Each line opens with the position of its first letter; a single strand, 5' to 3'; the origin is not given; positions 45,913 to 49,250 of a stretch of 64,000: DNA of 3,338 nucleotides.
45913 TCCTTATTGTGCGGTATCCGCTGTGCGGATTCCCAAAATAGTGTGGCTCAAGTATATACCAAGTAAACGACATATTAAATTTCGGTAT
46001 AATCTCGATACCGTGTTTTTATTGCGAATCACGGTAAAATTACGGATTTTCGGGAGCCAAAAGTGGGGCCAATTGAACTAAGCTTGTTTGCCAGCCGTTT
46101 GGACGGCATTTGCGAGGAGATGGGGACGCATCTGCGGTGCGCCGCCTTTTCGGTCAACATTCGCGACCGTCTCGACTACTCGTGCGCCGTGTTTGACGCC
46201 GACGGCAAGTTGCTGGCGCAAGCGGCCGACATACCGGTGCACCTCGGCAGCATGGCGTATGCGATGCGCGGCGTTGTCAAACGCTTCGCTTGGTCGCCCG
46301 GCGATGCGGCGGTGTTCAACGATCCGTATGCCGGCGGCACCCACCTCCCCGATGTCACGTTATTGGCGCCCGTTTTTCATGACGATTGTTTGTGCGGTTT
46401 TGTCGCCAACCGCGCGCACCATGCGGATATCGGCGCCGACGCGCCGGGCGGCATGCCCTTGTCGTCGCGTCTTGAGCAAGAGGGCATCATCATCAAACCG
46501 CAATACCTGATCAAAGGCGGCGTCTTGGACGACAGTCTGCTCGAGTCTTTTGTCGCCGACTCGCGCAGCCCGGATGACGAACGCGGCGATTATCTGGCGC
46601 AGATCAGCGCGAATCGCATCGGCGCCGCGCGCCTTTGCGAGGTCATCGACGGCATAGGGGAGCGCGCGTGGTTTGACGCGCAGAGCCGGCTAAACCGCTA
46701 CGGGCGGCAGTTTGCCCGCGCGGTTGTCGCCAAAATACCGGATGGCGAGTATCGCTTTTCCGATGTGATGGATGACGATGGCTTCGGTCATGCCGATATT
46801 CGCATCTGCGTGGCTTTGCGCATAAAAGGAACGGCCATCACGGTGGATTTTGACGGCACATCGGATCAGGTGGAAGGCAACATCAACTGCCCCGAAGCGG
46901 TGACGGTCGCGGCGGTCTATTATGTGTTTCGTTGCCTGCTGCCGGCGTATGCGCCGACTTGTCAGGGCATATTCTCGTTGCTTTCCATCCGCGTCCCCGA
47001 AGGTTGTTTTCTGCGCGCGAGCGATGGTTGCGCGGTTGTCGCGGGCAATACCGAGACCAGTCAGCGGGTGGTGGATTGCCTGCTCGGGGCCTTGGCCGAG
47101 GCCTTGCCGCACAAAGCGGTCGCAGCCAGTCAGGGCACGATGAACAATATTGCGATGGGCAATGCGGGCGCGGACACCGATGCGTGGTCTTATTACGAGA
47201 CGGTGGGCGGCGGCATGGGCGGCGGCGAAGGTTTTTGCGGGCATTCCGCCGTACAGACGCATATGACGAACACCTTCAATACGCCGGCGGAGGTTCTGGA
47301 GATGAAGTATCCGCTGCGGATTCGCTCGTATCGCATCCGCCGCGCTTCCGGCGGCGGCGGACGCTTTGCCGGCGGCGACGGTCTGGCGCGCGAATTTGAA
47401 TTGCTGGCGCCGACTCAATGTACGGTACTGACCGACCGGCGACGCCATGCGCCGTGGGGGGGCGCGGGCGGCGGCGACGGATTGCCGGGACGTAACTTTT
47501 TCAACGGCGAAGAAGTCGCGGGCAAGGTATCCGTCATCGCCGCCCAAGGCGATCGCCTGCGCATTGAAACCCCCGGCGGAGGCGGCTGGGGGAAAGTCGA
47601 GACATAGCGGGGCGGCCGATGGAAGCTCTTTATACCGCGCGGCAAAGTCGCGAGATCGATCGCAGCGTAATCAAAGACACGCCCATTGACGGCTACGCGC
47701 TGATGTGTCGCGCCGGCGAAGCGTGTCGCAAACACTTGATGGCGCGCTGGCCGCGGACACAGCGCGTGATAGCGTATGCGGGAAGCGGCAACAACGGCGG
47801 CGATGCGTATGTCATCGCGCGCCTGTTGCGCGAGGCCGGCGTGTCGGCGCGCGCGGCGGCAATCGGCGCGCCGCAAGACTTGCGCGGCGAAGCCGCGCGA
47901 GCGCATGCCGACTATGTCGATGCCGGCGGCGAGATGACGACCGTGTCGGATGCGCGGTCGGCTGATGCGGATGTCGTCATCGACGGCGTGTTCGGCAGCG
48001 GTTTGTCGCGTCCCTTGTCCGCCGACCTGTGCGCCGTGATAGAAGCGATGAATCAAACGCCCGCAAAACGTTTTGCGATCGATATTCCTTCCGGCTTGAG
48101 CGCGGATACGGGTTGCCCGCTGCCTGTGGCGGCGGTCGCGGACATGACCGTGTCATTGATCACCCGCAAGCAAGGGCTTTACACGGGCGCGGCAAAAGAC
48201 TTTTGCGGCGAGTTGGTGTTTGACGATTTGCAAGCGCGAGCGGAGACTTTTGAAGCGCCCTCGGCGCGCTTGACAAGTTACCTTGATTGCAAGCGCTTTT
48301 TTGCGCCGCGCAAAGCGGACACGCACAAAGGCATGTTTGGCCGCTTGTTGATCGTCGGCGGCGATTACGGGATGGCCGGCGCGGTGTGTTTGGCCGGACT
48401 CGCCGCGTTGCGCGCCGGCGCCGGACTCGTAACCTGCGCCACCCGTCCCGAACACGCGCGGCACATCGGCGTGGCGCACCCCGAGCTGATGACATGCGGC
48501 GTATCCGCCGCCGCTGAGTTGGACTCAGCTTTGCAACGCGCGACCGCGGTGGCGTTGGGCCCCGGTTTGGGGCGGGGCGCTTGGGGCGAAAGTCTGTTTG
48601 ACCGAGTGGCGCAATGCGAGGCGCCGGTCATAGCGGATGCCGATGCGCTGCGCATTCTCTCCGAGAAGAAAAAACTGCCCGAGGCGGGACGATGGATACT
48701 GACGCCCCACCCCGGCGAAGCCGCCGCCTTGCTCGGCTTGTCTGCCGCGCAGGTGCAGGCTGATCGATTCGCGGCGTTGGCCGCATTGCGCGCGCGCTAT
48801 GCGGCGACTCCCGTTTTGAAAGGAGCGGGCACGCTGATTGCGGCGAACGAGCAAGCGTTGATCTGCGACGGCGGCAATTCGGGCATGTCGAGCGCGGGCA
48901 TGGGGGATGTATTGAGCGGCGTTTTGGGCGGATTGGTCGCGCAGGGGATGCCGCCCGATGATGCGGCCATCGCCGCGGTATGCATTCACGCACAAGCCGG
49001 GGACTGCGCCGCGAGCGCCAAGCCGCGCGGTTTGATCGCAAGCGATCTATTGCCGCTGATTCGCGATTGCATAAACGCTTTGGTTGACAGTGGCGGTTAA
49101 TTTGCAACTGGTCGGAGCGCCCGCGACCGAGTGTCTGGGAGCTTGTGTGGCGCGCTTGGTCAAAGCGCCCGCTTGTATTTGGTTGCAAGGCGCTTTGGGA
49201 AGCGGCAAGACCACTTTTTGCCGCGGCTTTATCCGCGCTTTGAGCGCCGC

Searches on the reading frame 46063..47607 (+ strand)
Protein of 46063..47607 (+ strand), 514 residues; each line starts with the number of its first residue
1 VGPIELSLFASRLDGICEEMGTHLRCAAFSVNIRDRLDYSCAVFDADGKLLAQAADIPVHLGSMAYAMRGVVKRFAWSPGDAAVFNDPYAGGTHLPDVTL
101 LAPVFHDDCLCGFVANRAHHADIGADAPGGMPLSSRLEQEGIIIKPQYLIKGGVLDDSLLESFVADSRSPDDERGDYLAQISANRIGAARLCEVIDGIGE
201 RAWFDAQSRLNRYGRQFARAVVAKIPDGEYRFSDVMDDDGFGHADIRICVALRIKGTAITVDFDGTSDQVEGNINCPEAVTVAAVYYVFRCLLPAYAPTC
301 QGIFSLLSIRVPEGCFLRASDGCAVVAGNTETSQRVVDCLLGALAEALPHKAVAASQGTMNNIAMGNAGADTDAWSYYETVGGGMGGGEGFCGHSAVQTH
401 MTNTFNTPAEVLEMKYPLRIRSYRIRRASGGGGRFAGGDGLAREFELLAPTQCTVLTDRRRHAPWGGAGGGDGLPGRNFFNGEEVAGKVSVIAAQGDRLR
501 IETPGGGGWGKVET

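Call 35: search_protein_families(library=pfam, proteins=[window:46063-47607:+], max_evalue=0.00001)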
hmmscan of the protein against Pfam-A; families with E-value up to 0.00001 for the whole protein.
window:46063-47607:+ (514 aa): 1 family
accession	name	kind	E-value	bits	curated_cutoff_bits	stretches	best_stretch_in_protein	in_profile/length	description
PF02538.19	Hydantoinase_B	-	3.4e-184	613.6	26.8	1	3-511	2-518/519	Hydantoinase B/oxoprolinase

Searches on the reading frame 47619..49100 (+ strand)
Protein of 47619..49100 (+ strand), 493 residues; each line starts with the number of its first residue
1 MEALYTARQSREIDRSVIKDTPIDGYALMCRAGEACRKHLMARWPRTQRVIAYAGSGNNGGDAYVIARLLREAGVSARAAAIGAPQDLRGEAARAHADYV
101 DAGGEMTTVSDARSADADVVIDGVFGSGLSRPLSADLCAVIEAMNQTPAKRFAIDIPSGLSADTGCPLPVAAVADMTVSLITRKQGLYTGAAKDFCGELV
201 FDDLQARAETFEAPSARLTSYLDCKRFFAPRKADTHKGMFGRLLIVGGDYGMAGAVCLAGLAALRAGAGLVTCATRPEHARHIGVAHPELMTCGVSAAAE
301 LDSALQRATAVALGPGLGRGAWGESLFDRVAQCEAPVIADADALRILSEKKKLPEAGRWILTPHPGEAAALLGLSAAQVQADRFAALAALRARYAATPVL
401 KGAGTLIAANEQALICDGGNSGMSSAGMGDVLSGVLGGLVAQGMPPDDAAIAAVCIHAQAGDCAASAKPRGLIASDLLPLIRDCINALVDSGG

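Call 35: search_protein_families(library=pfam, proteins=[window:47619-49100:+], max_evalue=0.00001)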
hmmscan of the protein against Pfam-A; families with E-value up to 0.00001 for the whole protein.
window:47619-49100:+ (493 aa): 2 families
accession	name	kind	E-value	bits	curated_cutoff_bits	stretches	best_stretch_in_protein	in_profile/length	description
PF01256.23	Carb_kinase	-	6.3e-55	186.7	27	1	243-477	1-236/242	NAD(P)H-hydrate dehydratase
PF03853.21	YjeF_N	-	7.7e-39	133.8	24.9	1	27-186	3-169/169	YjeF-related protein N-terminus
